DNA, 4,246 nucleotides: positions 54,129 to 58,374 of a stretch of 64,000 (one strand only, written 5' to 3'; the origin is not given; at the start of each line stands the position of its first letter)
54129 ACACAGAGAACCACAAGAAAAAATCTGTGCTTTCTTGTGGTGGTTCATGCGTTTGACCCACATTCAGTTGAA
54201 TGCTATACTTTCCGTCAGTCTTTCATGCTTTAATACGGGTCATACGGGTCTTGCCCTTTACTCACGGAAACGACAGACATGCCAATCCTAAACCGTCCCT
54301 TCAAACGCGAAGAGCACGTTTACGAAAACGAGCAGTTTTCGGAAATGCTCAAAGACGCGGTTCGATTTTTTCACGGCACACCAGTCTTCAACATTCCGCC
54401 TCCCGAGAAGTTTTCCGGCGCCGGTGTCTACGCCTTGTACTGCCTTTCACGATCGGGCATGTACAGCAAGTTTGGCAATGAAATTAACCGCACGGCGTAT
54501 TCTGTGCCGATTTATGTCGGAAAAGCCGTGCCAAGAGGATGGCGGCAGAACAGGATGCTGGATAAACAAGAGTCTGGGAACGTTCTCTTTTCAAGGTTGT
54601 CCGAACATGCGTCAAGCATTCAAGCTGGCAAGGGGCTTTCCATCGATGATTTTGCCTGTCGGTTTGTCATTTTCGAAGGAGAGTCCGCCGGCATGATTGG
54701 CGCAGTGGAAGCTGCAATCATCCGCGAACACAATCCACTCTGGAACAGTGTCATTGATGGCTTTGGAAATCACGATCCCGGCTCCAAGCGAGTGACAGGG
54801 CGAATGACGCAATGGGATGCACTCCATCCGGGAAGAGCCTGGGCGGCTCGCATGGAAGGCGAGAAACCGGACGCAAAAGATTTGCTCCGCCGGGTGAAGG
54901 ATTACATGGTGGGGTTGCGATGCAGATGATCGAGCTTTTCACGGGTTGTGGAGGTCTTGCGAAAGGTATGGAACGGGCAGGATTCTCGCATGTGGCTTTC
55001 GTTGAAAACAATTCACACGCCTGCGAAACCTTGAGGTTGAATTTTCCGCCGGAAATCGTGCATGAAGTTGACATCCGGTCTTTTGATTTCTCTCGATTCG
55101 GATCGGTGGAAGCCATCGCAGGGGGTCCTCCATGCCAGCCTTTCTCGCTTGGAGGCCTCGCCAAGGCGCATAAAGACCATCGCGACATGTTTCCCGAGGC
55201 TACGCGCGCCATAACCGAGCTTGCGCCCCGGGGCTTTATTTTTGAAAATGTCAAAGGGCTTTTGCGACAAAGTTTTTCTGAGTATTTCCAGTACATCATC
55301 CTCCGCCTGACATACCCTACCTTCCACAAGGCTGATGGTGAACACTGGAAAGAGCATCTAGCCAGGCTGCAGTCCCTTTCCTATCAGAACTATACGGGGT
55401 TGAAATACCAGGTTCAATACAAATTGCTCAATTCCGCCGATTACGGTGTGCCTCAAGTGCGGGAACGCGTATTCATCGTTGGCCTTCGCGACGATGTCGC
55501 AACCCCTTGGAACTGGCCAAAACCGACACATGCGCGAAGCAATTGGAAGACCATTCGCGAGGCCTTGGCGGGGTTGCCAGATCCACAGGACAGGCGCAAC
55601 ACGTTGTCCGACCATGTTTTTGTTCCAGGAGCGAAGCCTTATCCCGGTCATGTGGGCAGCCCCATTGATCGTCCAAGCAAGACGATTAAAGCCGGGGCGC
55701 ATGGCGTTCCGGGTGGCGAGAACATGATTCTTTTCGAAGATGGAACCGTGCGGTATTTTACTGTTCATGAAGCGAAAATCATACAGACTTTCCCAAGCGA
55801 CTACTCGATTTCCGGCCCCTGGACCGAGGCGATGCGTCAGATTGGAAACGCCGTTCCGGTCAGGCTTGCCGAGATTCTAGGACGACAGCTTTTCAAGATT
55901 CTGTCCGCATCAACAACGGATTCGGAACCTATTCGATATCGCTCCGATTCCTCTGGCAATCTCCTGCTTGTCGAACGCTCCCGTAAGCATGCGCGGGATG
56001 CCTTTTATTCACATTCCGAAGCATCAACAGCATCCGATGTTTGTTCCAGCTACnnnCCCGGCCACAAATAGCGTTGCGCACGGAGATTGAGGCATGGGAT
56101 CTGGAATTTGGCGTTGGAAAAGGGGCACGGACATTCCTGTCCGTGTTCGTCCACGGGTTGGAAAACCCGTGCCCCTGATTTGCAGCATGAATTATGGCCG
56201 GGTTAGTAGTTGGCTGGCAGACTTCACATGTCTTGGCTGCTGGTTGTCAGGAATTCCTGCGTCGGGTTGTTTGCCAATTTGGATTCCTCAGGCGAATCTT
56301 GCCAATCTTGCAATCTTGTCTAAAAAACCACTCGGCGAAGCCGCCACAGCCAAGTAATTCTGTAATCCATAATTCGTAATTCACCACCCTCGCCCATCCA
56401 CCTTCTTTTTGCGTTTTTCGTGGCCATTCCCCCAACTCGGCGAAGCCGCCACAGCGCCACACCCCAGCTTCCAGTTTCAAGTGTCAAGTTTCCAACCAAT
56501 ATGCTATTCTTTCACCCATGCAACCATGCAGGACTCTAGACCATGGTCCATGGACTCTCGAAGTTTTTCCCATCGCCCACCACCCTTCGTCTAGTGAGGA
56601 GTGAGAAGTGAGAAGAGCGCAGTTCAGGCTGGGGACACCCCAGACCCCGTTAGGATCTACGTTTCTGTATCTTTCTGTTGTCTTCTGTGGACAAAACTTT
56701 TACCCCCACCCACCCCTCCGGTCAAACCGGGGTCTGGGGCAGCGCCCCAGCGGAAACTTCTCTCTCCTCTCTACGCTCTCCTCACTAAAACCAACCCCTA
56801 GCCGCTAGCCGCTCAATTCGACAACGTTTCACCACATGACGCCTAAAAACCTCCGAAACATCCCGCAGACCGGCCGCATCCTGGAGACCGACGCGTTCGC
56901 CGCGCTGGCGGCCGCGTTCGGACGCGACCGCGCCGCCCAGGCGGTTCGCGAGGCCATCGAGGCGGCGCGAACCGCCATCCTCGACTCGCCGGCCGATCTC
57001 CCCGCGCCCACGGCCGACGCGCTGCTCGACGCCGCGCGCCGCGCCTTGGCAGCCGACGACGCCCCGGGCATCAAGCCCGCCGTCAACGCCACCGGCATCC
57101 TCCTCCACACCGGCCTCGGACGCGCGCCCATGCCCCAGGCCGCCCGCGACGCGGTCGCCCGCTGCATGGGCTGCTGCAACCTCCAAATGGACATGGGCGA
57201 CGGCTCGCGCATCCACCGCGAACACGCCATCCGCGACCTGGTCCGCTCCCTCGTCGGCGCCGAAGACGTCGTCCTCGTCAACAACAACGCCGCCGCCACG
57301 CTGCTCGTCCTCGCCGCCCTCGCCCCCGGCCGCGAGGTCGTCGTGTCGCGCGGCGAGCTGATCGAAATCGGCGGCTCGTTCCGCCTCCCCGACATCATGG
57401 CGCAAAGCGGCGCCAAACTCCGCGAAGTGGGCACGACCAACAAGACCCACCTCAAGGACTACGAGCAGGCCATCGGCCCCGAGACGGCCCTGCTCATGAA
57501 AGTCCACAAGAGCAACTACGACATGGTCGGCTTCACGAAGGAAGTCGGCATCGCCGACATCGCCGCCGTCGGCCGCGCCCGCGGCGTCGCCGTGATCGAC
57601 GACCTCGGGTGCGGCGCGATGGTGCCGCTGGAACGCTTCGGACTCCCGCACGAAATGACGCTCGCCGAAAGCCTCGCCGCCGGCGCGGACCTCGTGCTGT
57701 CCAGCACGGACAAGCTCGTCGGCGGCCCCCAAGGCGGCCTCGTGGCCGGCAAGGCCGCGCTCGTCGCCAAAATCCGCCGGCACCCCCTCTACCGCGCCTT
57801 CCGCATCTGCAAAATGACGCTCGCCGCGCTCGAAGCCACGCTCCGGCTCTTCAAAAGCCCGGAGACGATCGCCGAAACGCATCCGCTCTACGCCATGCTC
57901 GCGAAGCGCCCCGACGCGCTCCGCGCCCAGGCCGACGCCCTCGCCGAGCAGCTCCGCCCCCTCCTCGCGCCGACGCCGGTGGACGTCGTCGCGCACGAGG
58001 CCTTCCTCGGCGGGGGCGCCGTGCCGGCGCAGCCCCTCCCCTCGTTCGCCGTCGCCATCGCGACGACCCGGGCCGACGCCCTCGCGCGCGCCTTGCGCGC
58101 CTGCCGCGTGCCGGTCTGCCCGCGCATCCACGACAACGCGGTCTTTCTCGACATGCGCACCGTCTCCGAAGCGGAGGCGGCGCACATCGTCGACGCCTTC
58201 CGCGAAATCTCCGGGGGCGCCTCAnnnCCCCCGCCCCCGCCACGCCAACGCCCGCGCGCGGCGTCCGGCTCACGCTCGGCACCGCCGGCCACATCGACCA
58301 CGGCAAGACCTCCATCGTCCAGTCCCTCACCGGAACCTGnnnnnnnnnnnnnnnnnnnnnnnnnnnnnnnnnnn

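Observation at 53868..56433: Eco29kI-type restriction-modification island (GIY-YIG REase overlapping a C5-MTase) set between 80-bp direct repeats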

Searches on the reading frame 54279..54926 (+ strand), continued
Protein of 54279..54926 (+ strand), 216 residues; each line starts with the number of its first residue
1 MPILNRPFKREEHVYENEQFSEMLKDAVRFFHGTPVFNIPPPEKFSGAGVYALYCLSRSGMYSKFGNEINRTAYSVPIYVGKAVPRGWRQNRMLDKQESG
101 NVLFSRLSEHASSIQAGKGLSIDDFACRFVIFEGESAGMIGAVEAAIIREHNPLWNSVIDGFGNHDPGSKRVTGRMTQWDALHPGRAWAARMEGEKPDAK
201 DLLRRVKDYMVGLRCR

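Call 33: find_encoding_contigs(protein=P0074, flank=6000, max_places=4)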
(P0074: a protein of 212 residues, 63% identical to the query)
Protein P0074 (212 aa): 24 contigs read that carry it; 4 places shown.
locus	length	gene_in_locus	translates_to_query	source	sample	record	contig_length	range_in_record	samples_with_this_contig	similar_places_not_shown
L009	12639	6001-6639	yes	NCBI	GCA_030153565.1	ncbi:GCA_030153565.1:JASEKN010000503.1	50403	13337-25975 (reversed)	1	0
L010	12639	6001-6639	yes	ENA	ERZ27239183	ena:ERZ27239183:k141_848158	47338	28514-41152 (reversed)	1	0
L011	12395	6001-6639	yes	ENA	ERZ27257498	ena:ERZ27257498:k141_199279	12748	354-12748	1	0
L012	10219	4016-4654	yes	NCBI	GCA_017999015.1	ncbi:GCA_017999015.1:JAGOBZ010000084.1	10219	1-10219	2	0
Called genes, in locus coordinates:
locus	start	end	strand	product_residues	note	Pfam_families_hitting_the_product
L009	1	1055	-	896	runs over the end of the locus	PF00675:Peptidase_M16, PF05193:Peptidase_M16_C, PF00675:Peptidase_M16, PF05193:Peptidase_M16_C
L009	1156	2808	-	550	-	PF12831:FAD_oxidored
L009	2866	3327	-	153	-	PF06283:ThuA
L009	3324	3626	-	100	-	-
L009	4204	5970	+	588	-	PF00587:tRNA-synt_2b (weak), PF03129:HGTP_anticodon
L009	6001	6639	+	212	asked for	PF09517:RE_Eco29kI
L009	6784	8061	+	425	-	PF00145:DNA_methylase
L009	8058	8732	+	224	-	PF00731:AIRC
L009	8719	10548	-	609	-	PF10282:Lactonase (faint), PF00034:Cytochrom_C (faint), PF03150:CCP_MauG (faint)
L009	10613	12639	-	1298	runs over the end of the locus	PF07691:PA14, PF18582:HZS_alpha, PF03781:FGE-sulfatase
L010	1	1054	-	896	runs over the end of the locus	PF00675:Peptidase_M16, PF05193:Peptidase_M16_C, PF00675:Peptidase_M16, PF05193:Peptidase_M16_C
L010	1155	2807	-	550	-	PF12831:FAD_oxidored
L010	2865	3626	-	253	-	PF06283:ThuA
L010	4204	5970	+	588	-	PF00587:tRNA-synt_2b (weak), PF03129:HGTP_anticodon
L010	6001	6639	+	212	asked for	PF09517:RE_Eco29kI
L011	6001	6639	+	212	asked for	PF09517:RE_Eco29kI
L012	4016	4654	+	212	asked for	PF09517:RE_Eco29kI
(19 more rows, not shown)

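Call 66: search_protein_families(library=padloc, proteins=[window:54279-54926:+], max_evalue=0.001)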
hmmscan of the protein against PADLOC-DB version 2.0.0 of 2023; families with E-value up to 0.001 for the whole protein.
window:54279-54926:+ (216 aa): 2 families
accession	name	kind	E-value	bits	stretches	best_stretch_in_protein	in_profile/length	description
PDLC03468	REase_II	-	4.6e-79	262.9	1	4-210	2-208/214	Type II restriction enzyme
PDLC03452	REase_II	-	1.2e-41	140.9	1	44-211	37-200/216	Type II restriction enzyme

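Call 71: list_cluster_members(proteins=[window:54279-54926:+, window:54920-56053:+, window:54926-56053:+])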
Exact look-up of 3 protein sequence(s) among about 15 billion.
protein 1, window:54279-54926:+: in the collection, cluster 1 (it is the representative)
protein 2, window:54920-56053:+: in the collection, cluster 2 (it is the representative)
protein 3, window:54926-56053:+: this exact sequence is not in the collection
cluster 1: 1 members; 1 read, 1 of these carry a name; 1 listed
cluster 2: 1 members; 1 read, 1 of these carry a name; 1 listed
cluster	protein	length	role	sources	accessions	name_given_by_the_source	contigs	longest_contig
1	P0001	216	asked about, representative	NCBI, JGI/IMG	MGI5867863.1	MAG: Eco29kI family restriction endonuclease [Kiritimatiellia bacterium] | hypothetical protein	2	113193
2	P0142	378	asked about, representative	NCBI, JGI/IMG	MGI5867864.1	MAG: DNA cytosine methyltransferase [Kiritimatiellia bacterium] | DNA (cytosine-5)-methyltransferase 1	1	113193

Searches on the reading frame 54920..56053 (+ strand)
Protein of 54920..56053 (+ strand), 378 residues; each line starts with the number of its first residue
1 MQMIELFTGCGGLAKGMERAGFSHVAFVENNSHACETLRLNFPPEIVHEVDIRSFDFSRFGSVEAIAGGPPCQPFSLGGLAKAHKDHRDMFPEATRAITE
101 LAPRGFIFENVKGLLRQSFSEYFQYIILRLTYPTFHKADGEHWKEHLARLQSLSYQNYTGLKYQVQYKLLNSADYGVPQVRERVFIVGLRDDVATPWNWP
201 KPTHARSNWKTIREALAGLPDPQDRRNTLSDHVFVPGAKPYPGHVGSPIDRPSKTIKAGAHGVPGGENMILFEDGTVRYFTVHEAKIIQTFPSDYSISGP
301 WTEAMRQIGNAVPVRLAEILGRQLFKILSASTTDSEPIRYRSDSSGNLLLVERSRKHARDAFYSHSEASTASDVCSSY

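Call 4: search_protein_families(library=pfam, proteins=[window:54920-56053:+], max_evalue=1)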
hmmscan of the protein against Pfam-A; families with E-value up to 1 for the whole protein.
window:54920-56053:+ (378 aa): 1 family
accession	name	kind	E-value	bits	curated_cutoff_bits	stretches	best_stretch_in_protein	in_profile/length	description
PF00145.23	DNA_methylase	-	7e-60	203.6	22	3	1-130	1-130/324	C-5 cytosine-specific DNA methylase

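Call 5: search_protein_families(library=ncbifam, proteins=[window:54920-56053:+], max_evalue=1)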
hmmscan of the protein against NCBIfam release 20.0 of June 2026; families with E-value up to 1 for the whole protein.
window:54920-56053:+ (378 aa): 2 families
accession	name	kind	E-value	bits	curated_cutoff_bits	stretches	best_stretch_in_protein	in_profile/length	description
TIGR00675.1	dcm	superfamily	4.4e-52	177.8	100.65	3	3-130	1-129/329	DNA (cytosine-5-)-methyltransferase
NF007772.0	PRK10458.1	subfamily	3.8e-09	35.6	710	1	2-142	90-259/472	DNA cytosine methylase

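Call 21: search_solved_structures(query=window:54920-56053:+, max_evalue=0.001)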
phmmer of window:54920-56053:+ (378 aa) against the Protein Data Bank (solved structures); distinct sequences matched with E-value up to 0.001: 47.
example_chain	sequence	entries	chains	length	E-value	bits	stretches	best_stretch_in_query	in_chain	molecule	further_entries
1dct_A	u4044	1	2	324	3.9e-25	91.9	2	1-127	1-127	PROTEIN (MODIFICATION METHYLASE HAEIII)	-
3ubt_Y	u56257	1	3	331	7.7e-24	87.6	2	1-127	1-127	Modification methylase HaeIII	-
3g7u_A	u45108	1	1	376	9.7e-22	80.7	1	2-120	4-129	Cytosine-specific methyltransferase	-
10mh_A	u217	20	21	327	2e-17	66.5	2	2-115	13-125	PROTEIN (CYTOSINE-SPECIFIC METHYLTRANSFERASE HHAI) | HaeIII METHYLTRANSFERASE | Modification methylase HhaI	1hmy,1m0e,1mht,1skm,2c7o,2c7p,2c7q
1svu_A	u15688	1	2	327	2.1e-17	66.4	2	2-115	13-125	Modification methylase HhaI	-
1fjx_A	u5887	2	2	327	2.1e-17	66.4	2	2-115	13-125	HHAI DNA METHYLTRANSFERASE | MODIFICATION METHYLASE HHAI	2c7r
2i9k_A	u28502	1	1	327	2.4e-17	66.2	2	2-114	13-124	Modification methylase HhaI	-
2uyh_A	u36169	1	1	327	3.8e-17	65.6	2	2-115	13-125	MODIFICATION METHYLASE HHAI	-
2zcj_A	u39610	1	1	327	5.2e-17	65.1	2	2-115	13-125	Modification methylase HhaI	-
2uyc_A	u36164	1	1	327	1e-16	64.2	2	2-115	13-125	MODIFICATION METHYLASE HHAI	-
2uz4_A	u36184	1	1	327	1e-16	64.2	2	2-115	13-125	MODIFICATION METHYLASE HHAI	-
2z6u_A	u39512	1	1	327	1.3e-16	63.8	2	2-115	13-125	Modification methylase HhaI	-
2z6q_A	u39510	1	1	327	1.4e-16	63.7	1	2-115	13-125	Modification methylase HhaI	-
2z6a_A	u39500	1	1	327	3.6e-16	62.4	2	2-115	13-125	Modification methylase HhaI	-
9ped_A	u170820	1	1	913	9.7e-16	60.9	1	266-328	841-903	DNA (cytosine-5)-methyltransferase 1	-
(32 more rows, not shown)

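Call 66: search_protein_families(library=padloc, proteins=[window:54920-56053:+], max_evalue=0.001)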
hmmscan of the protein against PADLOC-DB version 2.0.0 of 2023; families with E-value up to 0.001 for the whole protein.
window:54920-56053:+ (378 aa): 61 families (the best 25 are shown)
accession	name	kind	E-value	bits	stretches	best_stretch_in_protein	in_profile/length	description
PDLC03307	MTase_II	-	1.1e-136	454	2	1-209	1-211/382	Type II methyltransferase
PDLC00026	DruM2|DruM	-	5.3e-90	300.4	1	2-334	6-324/336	DNA cytosine methylase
PDLC03378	MTase_II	-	8.1e-77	256.8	2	1-225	3-204/344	Type II methyltransferase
PDLC03272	MTase_II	-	4.9e-63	211.6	1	2-335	76-397/407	Type II methyltransferase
PDLC03234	MTase_II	-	4.4e-62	208.5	3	1-119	5-132/375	Type II methyltransferase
PDLC00029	DruM2|DruM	-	9.2e-52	174.4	2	2-131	6-135/329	DNA cytosine methylase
PDLC00033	DruM2|DruM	-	3.5e-51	172.6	2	2-221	23-230/368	DNA cytosine methylase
PDLC00027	DruM2|DruM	-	9e-50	168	3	1-128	12-138/361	DNA cytosine methylase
PDLC03326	MTase_II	-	2.2e-49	166.7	3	3-130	7-142/412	Type II methyltransferase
PDLC00031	DruM2|DruM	-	1.8e-45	153.7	3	2-126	13-136/361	DNA cytosine methylase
PDLC02650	DrmMII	-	2.9e-41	139.8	3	3-116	11-138/435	DrmMII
PDLC00032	DruM2|DruM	-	1.9e-40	137.4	2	2-132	5-140/424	DNA cytosine methylase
PDLC02656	DrmMII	-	1.5e-39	134.2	2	2-220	6-233/491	DrmMII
PDLC02649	DrmMII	-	2.4e-39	133.5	3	45-223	99-251/422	DrmMII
PDLC03270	MTase_II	-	2.1e-34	117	2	1-114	1-117/309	Type II methyltransferase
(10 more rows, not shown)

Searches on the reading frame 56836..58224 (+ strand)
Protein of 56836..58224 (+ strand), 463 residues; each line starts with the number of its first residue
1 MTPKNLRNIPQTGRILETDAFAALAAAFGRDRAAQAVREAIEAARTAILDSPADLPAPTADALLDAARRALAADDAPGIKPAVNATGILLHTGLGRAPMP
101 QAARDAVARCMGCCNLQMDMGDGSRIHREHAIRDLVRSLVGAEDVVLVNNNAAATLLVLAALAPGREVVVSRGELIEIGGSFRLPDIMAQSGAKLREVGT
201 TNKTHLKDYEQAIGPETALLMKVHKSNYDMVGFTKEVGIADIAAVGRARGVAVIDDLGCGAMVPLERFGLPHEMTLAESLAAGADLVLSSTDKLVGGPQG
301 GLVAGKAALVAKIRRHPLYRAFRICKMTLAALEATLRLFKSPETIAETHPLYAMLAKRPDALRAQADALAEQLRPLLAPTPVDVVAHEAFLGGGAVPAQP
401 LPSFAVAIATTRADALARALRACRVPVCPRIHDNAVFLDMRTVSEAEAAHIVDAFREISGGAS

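Call 14: find_encoding_contigs(protein=window:56836-58224:+, flank=10000, max_places=10)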
Protein window:56836-58224:+ (463 aa): 1 contig read that carries it; 1 place shown.
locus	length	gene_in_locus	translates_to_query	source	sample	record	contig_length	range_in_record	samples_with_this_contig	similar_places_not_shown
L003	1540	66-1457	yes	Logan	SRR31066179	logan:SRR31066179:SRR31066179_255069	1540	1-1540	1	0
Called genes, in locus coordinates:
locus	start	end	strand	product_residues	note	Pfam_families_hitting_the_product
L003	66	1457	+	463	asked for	PF12390:Se-cys_synth_N, PF03841:SelA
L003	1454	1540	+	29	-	?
